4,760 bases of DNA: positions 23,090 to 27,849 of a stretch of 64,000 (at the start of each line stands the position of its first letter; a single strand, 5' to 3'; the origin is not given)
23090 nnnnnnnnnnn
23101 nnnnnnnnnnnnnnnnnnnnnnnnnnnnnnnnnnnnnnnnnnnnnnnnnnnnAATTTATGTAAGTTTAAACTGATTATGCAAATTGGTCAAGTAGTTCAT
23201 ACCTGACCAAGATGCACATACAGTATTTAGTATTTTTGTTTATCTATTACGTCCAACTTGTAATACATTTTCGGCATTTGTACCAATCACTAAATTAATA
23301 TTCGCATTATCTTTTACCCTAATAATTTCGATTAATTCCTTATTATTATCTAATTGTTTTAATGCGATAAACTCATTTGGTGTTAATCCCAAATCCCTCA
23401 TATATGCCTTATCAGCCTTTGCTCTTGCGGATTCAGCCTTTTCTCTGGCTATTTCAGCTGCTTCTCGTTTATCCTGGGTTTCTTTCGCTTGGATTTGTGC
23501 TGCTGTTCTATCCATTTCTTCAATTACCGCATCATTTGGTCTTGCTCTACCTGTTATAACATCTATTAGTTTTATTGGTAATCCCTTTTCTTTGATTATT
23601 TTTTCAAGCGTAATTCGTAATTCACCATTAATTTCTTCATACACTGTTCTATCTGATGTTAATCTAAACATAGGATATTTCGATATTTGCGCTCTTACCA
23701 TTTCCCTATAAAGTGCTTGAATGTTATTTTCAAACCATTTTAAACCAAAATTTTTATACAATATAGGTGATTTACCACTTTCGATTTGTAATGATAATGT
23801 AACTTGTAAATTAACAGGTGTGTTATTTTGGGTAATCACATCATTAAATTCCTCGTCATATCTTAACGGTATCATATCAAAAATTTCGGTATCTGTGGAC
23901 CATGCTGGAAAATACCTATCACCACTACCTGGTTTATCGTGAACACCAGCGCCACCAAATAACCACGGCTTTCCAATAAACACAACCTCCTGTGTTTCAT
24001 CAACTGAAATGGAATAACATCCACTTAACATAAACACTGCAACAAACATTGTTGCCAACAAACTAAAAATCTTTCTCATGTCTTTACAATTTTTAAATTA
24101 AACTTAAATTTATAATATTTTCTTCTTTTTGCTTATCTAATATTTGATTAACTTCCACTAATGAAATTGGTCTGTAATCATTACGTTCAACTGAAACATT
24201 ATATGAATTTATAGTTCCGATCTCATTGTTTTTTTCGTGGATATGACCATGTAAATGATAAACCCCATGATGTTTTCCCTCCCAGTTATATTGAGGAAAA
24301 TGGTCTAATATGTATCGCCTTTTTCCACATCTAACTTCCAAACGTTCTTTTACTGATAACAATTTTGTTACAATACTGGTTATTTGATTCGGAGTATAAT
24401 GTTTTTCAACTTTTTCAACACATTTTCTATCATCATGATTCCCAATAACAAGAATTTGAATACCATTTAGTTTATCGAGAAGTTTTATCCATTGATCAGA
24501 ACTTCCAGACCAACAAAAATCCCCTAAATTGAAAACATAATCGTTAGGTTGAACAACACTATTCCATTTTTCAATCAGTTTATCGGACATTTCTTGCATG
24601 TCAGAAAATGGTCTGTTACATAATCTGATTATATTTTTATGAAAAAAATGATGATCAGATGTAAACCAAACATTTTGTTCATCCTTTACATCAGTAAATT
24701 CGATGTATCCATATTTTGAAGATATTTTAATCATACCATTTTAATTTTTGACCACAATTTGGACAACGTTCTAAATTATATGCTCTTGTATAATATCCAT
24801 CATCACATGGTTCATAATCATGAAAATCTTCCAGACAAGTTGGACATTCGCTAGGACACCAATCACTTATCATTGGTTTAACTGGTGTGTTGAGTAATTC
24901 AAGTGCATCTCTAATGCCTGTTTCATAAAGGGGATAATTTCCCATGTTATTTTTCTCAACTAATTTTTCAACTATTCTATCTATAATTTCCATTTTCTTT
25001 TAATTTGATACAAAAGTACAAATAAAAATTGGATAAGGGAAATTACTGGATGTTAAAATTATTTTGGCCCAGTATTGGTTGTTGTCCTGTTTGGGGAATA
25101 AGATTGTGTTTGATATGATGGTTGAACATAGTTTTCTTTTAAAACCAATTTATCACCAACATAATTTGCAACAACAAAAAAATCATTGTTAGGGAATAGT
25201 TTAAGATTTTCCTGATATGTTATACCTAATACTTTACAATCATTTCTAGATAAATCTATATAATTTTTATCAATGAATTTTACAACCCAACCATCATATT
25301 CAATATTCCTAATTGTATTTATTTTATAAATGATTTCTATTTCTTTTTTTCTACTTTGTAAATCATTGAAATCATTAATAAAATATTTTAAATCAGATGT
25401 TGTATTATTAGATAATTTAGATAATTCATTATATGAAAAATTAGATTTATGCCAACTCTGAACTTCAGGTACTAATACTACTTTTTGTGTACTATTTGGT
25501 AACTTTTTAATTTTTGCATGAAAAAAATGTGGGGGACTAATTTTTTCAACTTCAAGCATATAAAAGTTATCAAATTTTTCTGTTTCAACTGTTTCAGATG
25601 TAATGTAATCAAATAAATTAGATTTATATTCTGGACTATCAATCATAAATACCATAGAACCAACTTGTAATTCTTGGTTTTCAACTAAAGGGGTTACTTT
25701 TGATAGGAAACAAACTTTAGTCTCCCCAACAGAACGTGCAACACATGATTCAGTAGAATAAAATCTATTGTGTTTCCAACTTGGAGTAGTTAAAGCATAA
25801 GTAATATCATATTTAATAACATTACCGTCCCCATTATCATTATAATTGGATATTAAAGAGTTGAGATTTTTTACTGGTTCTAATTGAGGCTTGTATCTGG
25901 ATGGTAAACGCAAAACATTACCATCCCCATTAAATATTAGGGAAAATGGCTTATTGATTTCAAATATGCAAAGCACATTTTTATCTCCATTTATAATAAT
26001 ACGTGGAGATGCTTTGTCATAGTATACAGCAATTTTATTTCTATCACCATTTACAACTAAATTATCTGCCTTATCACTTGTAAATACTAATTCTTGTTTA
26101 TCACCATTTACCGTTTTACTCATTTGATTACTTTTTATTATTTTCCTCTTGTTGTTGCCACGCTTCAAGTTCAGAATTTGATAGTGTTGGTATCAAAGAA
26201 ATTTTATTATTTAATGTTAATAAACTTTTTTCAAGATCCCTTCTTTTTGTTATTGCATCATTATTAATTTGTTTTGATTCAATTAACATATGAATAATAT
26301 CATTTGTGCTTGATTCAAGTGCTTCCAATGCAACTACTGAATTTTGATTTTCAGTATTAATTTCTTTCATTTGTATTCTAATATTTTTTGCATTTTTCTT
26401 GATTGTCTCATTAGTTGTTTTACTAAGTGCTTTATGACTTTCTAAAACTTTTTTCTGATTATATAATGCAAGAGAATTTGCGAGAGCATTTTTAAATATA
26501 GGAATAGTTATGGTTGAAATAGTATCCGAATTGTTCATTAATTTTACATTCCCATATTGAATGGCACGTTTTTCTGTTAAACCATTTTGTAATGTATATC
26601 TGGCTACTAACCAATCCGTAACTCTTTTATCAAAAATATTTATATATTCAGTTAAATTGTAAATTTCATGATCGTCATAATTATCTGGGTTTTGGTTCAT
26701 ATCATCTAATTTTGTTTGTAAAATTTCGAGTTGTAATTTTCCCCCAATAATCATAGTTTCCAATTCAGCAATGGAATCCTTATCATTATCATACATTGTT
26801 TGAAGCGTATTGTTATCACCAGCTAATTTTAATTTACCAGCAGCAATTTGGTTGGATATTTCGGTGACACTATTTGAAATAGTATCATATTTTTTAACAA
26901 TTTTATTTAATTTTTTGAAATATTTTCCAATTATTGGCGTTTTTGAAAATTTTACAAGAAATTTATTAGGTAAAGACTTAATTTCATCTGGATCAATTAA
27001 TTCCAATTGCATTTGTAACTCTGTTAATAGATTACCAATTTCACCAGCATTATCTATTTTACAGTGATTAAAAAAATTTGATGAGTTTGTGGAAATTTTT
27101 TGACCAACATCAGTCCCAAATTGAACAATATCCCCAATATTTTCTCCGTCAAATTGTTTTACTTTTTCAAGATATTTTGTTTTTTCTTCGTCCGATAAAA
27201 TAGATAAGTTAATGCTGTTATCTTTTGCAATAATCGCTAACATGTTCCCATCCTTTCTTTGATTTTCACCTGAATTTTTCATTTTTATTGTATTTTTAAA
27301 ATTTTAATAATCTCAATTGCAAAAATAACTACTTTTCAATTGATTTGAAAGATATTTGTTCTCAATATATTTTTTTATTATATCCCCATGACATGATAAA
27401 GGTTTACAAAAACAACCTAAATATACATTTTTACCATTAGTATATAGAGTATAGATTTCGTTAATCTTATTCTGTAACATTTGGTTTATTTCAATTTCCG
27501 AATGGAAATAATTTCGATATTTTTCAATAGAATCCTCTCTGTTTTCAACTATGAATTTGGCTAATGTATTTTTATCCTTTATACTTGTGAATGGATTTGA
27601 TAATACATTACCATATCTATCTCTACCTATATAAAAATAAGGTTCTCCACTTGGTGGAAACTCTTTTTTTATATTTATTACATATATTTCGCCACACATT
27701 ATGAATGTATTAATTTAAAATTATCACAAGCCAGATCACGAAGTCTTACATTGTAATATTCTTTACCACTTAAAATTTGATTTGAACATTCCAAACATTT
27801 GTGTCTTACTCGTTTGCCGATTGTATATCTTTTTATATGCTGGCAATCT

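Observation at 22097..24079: Phage-encoded MscS mechanosensitive channel next to an SPFH/band-7 lipoprotein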

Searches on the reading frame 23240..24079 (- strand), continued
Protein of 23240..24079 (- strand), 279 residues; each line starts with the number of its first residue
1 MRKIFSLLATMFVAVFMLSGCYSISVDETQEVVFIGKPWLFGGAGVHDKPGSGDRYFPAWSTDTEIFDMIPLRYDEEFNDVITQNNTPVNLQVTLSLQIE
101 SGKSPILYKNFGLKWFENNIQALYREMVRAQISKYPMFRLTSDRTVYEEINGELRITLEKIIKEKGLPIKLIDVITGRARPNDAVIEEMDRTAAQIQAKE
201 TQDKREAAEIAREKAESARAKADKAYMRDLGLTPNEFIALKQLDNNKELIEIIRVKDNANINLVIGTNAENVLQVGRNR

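Call 74: find_related_loci(query=A3, collection=metagenome_contigs, flank=10000)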
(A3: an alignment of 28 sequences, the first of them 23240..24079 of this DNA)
Query A3 (279 aa) in metagenome_contigs; peptide patterns used: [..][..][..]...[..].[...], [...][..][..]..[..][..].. (x = any residue, [..] = any of these).
562 stretches matched a pattern; 273 encode a relative of the query (tblastn E <= 1e-3); the best 80 are kept; 80 distinct loci.
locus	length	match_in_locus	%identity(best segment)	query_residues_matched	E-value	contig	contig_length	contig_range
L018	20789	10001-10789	47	11-272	4e-78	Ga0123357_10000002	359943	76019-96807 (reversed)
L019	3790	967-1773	45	14-277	4e-76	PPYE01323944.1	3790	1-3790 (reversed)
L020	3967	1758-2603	41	1-277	2e-71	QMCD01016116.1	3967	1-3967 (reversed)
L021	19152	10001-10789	41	1-266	9e-69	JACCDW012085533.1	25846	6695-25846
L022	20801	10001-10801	40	1-269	1e-67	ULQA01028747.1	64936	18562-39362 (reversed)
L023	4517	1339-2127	41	1-266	3e-66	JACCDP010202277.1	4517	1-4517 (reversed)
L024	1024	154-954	41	1-269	3e-71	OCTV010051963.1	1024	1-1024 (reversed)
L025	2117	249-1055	40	1-273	1e-67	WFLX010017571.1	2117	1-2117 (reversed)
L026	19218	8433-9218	41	1-266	1e-65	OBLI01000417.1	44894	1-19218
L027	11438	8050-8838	40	11-273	1e-65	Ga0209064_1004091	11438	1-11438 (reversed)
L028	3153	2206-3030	39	1-277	8e-66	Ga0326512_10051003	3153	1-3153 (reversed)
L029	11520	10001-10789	40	11-273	4e-65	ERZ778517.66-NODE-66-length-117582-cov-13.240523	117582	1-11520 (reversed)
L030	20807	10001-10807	39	1-273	3e-65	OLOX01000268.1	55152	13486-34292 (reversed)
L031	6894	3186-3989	39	4-269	2e-65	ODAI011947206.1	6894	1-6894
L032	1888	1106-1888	41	1-264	4e-67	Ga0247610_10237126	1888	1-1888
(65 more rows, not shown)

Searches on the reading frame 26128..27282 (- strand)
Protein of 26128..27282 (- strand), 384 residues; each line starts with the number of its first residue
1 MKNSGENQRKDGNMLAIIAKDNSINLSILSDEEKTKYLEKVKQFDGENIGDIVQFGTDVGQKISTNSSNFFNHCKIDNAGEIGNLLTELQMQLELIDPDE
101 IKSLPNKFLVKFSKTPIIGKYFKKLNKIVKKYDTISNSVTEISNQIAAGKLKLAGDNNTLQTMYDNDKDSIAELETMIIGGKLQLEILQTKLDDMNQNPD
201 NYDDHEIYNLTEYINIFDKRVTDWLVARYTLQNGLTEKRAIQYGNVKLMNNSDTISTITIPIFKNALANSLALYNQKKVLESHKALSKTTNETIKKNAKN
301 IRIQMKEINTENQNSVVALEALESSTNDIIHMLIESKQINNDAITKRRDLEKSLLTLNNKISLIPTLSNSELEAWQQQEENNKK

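Call 3: search_protein_families(library=pfam, proteins=[window:26128-27282:-], max_evalue=0.01)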
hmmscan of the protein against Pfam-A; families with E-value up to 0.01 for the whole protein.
window:26128-27282:- (384 aa): 2 families
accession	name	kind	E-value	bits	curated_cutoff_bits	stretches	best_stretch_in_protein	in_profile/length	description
PF05816.16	TelA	-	1.2e-61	209.1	30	1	42-361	6-326/332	Toxic anion resistance protein (TelA)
PF14931.11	IFT20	-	0.00042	20.9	27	1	120-196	30-106/119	Intraflagellar transport complex B, subunit 20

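Call 4: search_protein_families(library=phrogs, proteins=[window:26128-27282:-], max_evalue=0.001)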
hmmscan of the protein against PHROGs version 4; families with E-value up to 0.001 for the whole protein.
window:26128-27282:- (384 aa): 1 family
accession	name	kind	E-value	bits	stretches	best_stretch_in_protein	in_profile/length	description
phrog_5890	-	moron, auxiliary metabolic gene and host takeover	1.2e-35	124.2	1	28-360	36-362/374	tellurite resistance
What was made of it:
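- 26128..27282 (-): TelA-family protein in the same tightly packed minus-strand array. Pfam TelA 1.2e-61 and phrog_5890 (calls 3, 4).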

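Call 20: search_protein_families(library=ncbifam, proteins=[window:26128-27282:-], max_evalue=0.01)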
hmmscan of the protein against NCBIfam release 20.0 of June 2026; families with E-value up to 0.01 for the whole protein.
window:26128-27282:- (384 aa): 0 families

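Call 21: search_protein_families(library=padloc, proteins=[window:26128-27282:-], max_evalue=0.01)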
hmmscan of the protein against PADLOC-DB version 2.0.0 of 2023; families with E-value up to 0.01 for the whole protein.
window:26128-27282:- (384 aa): 0 families

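Call 89: search_dna_similar(query=window:26128-27282:-, collection=phages, mode=protein, max_rows=15, max_evalue=0.00001)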
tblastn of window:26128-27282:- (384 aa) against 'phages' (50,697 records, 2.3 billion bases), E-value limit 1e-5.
Records with a match: 70; places in all: 70; records where one place covers at least 80% of the query: 44.
Best place of each record, by identity: <60% 70.
By first word of the organism name: Prevotella 15; Lactobacillus 13; Bacteriophage 12; Erwinia 7; Listeria 6; Yersinia 4; Enterococcus 2; Staphylococcus 2; Cronobacter 2; Serratia 2; and 4 more.
By host as written in the record: - 18; Prevotella sp. 15; Lactobacillus plantarum 9; Listeria monocytogenes 6; Erwinia amylovora SNUABM_01 3; Erwinia amylovora 3; Staphylococcus aureus 2; Cronobacter sakazakii 2; and 8 more.
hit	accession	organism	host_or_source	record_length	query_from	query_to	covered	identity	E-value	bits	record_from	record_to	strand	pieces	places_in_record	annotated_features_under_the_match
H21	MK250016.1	Prevotella phage Lak-A1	Prevotella sp.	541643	26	354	86%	30.0%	3e-44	169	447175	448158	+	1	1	record has no annotation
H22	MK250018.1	Prevotella phage Lak-A1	Prevotella sp.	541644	26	354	86%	30.0%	3e-44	169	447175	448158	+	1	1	record has no annotation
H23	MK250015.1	Prevotella phage Lak-A1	Prevotella sp.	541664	26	354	86%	30.0%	3e-44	169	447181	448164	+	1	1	record has no annotation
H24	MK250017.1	Prevotella phage Lak-A1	Prevotella sp.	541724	26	354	86%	30.0%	3e-44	169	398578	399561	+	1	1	record has no annotation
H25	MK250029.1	Prevotella phage Lak-C1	Prevotella sp.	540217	26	354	86%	30.0%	4e-44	169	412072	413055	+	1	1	record has no annotation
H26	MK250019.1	Prevotella phage Lak-A2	Prevotella sp.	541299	26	354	86%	30.0%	4e-44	169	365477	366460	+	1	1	record has no annotation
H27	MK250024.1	Prevotella phage Lak-B5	Prevotella sp.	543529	26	354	86%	29.7%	5e-43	166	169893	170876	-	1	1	record has no annotation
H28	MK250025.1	Prevotella phage Lak-B6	Prevotella sp.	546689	26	354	86%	29.7%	5e-43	166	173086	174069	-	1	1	record has no annotation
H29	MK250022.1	Prevotella phage Lak-B3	Prevotella sp.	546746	26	354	86%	29.7%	5e-43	166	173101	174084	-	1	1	record has no annotation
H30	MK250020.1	Prevotella phage Lak-B1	Prevotella sp.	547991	26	354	86%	29.7%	5e-43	166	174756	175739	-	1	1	record has no annotation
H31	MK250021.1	Prevotella phage Lak-B2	Prevotella sp.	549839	26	354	86%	29.7%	5e-43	166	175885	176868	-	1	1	record has no annotation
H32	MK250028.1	Prevotella phage Lak-B9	Prevotella sp.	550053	26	354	86%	29.7%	5e-43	166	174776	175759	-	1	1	record has no annotation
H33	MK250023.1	Prevotella phage Lak-B4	Prevotella sp.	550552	26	354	86%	29.7%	5e-43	166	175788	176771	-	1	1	record has no annotation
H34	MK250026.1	Prevotella phage Lak-B7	Prevotella sp.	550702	26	354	86%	29.7%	5e-43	166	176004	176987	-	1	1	record has no annotation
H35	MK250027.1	Prevotella phage Lak-B8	Prevotella sp.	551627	26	354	86%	29.7%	5e-43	166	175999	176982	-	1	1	record has no annotation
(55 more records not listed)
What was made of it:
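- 26128..27282 (-): The best phage relatives are the Prevotella Lak megaphages, at 30% identity (call 89).
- The host is inferred from the donor lineage and from TelA similarity to Prevotella Lak phages (call 89), not demonstrated.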

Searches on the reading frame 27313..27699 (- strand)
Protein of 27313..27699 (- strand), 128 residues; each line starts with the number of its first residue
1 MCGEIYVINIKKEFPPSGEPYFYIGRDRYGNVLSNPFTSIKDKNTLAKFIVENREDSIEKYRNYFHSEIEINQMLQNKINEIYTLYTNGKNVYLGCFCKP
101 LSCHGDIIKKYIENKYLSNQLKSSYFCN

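Call 3: search_protein_families(library=pfam, proteins=[window:27313-27699:-], max_evalue=0.01)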
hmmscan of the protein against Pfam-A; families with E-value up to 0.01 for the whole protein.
window:27313-27699:- (128 aa): 2 families
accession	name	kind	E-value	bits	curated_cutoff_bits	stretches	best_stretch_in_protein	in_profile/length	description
PF14216.11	DUF4326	-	4.6e-12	46.9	25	1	22-110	13-82/82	Domain of unknown function (DUF4326)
PF22751.1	DUF488-N3a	-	3.8e-07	30.9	27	1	46-114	49-116/118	Active DUF488-N3 subclade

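Call 4: search_protein_families(library=phrogs, proteins=[window:27313-27699:-], max_evalue=0.001)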
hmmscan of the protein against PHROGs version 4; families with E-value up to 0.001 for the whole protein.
window:27313-27699:- (128 aa): 3 families
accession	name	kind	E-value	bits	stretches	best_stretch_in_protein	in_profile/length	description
phrog_464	-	unknown function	4.5e-19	70.2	1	6-114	193-287/322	unknown function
phrog_30585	-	DNA, RNA and nucleotide metabolism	5e-11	42.2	1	51-110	429-489/852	DNA repair protein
phrog_24867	-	DNA, RNA and nucleotide metabolism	1.9e-06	28.9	1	19-114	87-169/187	ribonucleotide reductase NrdA-like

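Call 21: search_protein_families(library=padloc, proteins=[window:27313-27699:-], max_evalue=0.01)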
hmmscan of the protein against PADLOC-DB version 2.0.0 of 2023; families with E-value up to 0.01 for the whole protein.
window:27313-27699:- (128 aa): 0 families
